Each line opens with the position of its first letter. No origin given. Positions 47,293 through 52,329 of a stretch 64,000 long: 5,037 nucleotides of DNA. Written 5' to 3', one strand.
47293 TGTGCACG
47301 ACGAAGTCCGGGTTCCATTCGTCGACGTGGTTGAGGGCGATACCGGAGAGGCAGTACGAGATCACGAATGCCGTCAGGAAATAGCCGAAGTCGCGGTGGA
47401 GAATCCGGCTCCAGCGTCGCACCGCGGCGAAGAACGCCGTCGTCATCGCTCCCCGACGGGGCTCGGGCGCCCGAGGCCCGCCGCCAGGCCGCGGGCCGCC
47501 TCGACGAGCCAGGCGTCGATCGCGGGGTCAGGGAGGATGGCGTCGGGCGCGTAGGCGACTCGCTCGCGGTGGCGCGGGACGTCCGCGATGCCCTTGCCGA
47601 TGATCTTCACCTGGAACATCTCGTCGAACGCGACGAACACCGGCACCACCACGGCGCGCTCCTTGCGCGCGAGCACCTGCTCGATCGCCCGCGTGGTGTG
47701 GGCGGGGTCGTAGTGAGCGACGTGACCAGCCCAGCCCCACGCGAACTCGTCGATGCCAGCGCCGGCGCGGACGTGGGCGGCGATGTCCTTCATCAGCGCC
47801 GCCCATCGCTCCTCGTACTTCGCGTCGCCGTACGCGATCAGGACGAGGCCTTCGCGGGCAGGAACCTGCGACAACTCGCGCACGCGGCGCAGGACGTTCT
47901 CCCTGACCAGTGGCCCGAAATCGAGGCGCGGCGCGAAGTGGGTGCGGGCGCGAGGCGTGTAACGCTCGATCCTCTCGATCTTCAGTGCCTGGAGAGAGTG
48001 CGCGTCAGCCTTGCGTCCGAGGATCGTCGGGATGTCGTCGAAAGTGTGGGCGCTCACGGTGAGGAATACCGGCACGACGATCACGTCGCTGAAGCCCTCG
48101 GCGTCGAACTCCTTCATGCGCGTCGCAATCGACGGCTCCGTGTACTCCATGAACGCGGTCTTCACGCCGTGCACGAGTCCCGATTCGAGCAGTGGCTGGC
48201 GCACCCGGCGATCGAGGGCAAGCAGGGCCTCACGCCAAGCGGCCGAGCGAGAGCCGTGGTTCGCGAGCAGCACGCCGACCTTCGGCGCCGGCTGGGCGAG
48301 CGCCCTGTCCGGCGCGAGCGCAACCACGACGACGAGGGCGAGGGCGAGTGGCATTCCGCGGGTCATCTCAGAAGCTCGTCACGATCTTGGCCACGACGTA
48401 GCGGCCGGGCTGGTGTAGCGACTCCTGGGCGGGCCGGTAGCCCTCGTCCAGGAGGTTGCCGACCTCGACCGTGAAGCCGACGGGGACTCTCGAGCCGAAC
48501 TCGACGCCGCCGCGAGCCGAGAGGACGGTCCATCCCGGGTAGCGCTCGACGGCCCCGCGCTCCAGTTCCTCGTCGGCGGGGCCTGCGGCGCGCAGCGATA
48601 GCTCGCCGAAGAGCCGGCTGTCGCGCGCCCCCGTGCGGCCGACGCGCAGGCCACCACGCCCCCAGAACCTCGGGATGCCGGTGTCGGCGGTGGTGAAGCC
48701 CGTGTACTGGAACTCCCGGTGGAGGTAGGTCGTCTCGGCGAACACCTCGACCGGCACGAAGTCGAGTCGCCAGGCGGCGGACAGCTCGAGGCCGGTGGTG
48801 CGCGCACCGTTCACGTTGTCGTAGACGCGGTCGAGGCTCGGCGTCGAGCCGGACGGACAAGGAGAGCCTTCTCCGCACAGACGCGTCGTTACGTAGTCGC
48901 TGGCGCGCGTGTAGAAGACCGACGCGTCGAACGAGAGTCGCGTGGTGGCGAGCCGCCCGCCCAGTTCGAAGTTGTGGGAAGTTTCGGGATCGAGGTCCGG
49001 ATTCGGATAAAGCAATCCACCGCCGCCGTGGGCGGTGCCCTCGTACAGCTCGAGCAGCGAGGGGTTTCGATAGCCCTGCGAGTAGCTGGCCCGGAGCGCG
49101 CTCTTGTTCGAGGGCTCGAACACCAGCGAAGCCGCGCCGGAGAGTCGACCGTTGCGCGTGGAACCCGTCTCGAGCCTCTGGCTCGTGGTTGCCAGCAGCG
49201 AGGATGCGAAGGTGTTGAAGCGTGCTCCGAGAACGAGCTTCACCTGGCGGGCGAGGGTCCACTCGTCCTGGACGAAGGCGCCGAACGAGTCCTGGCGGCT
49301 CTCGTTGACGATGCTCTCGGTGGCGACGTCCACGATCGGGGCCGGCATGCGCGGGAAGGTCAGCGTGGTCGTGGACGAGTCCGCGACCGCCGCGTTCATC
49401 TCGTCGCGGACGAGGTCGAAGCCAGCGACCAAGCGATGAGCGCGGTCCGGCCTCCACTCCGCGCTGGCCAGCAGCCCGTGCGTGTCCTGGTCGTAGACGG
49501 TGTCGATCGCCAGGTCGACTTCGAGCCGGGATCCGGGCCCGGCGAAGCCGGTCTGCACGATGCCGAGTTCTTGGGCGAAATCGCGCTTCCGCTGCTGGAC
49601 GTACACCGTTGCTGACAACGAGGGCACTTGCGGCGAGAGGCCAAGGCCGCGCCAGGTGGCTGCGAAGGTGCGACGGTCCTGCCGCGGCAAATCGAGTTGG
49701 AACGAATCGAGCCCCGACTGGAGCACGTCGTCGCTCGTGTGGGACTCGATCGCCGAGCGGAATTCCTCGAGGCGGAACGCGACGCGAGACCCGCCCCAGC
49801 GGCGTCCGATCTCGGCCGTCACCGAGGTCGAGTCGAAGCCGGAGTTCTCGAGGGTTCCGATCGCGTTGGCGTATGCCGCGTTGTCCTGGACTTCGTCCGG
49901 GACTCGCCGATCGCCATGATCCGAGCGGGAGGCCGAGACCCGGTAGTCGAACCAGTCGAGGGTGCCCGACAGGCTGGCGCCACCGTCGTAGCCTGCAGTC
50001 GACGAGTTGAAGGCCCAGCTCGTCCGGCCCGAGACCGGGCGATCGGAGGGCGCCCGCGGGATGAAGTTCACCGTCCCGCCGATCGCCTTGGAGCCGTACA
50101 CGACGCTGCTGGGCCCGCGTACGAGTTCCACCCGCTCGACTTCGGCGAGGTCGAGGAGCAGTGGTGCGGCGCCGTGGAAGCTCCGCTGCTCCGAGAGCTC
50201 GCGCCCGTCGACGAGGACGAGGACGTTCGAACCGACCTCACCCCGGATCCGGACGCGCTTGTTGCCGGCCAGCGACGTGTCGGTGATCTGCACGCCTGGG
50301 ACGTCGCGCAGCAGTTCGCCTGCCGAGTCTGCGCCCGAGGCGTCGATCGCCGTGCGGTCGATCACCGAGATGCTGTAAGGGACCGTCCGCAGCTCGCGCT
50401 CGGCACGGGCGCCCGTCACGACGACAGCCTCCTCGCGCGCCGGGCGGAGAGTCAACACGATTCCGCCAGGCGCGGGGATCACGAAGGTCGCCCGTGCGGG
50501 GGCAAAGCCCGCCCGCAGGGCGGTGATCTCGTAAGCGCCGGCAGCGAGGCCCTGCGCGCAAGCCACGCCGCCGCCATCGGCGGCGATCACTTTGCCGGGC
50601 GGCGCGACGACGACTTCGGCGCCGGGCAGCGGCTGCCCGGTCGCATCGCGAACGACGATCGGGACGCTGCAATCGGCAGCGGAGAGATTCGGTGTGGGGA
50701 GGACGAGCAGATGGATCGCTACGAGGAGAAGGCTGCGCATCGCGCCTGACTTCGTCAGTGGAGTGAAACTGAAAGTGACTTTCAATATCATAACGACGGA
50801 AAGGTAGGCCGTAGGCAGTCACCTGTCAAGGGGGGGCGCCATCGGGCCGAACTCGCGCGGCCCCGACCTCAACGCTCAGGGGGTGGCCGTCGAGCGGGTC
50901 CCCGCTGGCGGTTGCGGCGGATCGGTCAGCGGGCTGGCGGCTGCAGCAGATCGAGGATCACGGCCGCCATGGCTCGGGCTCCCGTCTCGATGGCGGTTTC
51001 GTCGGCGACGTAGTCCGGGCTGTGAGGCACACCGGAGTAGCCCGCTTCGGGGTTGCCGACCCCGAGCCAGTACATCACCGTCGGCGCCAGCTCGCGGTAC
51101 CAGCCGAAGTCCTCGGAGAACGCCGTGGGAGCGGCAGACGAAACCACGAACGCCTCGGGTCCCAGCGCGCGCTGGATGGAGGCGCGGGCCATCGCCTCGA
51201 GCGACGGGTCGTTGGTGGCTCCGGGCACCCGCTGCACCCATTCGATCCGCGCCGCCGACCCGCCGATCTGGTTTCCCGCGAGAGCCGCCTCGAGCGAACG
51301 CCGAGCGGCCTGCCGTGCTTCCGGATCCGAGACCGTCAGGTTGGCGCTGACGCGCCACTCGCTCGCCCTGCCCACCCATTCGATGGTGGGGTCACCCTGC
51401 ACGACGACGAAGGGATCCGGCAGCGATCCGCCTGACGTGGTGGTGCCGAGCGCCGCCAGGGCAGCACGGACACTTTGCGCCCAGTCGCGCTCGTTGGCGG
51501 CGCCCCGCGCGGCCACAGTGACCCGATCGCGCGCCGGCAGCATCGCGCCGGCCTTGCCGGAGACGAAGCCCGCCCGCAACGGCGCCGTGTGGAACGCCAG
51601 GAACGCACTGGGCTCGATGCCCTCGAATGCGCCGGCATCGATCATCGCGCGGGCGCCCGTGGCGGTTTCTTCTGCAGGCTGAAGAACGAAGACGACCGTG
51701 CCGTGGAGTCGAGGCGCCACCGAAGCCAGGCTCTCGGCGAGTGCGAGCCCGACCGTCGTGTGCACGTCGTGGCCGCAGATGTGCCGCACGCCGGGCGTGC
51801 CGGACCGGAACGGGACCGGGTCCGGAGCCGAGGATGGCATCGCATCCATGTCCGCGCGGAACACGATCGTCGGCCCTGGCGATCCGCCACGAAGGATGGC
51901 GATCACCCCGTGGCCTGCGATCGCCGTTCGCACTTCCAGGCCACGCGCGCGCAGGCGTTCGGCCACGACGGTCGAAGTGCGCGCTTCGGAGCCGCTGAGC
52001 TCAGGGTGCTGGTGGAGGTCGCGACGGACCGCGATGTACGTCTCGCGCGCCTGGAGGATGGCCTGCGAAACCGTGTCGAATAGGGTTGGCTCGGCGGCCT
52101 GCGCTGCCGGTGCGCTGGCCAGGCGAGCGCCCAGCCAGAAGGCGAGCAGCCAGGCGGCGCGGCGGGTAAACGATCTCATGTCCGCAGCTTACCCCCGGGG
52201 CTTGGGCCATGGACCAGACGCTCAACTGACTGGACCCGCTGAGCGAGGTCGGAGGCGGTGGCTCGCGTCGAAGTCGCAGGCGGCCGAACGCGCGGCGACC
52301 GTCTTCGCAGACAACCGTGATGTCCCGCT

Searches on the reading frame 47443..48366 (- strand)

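Call 42: search_protein_families(library=pfam, proteins=[window:47443-48366:-], max_evalue=0.001)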
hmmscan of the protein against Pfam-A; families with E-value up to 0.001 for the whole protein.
window:47443-48366:- (307 aa): 2 families
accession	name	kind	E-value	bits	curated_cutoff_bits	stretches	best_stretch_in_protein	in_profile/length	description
PF01903.22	CbiX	-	2.2e-17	63.7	22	1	37-139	1-85/106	CbiX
PF00762.24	Ferrochelatase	-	0.00053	19.5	27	0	69-137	91-158/317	Ferrochelatase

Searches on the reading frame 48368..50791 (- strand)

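Call 42: search_protein_families(library=pfam, proteins=[window:48368-50791:-], max_evalue=0.001)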
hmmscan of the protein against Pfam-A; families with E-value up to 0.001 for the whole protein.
window:48368-50791:- (807 aa): 4 families
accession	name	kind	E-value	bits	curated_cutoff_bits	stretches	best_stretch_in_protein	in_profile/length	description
PF00593.30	TonB_dep_Rec_b-barrel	-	2e-41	143.7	27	1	363-780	50-436/436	TonB dependent receptor-like, beta-barrel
PF07715.20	Plug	-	2.6e-24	86.2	23.9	1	134-240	2-107/107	TonB-dependent Receptor Plug Domain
PF13620.12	CarboxypepD_reg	-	9.1e-08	32.8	32.3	1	46-107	5-71/82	Carboxypeptidase regulatory-like domain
PF14905.12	OMP_b-brl_3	-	2.1e-05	24.2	27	1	597-676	210-280/408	Outer membrane protein beta-barrel family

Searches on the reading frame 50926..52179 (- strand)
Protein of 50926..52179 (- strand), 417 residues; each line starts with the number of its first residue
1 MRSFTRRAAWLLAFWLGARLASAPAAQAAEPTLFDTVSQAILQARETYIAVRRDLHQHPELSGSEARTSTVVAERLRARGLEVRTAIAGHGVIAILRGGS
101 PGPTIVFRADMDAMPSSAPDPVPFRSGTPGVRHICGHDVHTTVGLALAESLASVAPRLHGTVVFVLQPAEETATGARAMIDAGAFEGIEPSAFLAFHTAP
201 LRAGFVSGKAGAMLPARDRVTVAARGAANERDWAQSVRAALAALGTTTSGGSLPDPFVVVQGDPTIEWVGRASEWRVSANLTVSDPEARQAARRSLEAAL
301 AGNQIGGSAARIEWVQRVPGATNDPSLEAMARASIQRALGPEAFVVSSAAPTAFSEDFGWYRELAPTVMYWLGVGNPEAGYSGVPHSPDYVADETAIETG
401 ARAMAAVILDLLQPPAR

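Call 42: search_protein_families(library=pfam, proteins=[window:50926-52179:-], max_evalue=0.001)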
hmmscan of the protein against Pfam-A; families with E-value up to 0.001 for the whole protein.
window:50926-52179:- (417 aa): 1 family
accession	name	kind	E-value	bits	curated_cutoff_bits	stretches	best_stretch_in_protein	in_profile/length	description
PF01546.33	Peptidase_M20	-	3e-30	106.1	24.6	1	106-409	1-205/206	Peptidase family M20/M25/M40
